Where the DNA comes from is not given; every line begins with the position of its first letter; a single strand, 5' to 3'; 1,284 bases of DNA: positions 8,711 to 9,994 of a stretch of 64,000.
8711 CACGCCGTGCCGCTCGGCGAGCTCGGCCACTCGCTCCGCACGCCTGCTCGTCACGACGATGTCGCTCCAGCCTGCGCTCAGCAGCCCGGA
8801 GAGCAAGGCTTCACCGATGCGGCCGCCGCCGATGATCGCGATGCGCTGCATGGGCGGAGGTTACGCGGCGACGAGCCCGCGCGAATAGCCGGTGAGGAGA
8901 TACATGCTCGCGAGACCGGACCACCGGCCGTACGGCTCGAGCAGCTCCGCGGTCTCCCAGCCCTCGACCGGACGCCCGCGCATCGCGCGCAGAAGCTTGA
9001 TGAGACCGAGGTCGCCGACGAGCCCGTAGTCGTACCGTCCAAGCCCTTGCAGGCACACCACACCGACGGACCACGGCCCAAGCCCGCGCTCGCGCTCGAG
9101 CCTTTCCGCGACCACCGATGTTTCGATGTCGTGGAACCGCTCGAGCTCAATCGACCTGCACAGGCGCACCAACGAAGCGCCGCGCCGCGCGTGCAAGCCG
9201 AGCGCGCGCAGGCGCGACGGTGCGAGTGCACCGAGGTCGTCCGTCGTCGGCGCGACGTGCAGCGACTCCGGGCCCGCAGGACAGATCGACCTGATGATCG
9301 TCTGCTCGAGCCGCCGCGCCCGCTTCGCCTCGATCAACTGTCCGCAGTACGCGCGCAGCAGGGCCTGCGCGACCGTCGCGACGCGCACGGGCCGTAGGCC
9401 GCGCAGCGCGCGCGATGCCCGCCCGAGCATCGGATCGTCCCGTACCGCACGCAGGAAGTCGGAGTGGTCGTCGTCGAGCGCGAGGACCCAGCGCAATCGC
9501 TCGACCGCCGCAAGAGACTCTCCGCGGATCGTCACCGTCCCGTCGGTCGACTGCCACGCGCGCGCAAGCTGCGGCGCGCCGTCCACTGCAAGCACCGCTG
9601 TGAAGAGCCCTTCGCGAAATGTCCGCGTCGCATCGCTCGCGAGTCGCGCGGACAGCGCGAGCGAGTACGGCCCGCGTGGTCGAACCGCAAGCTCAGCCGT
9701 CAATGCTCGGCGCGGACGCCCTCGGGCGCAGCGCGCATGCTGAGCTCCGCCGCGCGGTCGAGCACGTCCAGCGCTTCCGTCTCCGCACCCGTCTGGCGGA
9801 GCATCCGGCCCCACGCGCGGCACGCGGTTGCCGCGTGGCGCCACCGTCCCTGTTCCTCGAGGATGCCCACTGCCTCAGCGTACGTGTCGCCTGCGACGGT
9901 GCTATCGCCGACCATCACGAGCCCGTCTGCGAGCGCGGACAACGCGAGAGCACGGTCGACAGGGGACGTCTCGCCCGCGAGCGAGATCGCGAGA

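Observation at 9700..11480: XRE-HTH/TPR regulator divergent from two short hydrophobic peptide genes: candidate RRNPP-type (Rgg/SHP-, PlcR/PapR-, NprR/NprX-like) peptide-signalling cassette in a high-GC genome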

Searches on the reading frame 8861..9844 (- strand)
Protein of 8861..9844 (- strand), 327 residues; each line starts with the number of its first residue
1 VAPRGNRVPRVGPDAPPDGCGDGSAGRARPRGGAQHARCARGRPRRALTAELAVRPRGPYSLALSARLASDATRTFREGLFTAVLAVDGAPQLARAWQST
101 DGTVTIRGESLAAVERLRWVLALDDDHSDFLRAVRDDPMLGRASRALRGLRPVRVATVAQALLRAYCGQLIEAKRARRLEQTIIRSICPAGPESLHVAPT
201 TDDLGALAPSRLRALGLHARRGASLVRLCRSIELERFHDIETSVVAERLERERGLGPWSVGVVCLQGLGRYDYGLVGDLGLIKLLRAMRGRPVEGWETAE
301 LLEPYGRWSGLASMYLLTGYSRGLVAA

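Call 5: search_protein_families(library=pfam, proteins=[window:8861-9844:-], max_evalue=0.1)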
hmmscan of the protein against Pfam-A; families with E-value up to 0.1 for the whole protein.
window:8861-9844:- (327 aa): 0 families

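Call 42: search_protein_families(library=pfam, proteins=[window:8861-9700:-], max_evalue=0.001)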
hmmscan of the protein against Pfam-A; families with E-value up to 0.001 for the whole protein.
window:8861-9700:- (279 aa): 0 families

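Call 66: search_solved_structures(query=window:8861-9700:-, max_evalue=0.1)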
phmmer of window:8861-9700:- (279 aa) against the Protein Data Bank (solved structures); distinct sequences matched with E-value up to 0.1: 7.
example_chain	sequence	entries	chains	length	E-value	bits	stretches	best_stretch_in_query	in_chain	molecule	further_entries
1diz_A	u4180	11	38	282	0.00011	25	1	91-235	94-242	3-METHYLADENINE DNA GLYCOSYLASE II | DNA-3-methyladenine glycosylase II | DNA-3-methyladenine glycosylase 2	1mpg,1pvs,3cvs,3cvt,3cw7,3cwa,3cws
3oh6_A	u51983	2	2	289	0.00012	24.9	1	91-235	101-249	DNA-3-methyladenine glycosylase 2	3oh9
2h56_A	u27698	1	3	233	0.00049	22.9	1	158-243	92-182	DNA-3-methyladenine glycosidase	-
3ogd_A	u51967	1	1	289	0.00056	22.7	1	91-235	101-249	DNA-3-methyladenine glycosylase 2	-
4ejy_A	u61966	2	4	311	0.027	17.2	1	181-269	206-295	3-Methyladenine DNA glycosylase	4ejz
2jhj_A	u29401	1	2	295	0.037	16.7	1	31-239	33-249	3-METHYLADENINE DNA-GLYCOSYLASE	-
2jhn_A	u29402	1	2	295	0.095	15.4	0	31-239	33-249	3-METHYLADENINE DNA-GLYCOSYLASE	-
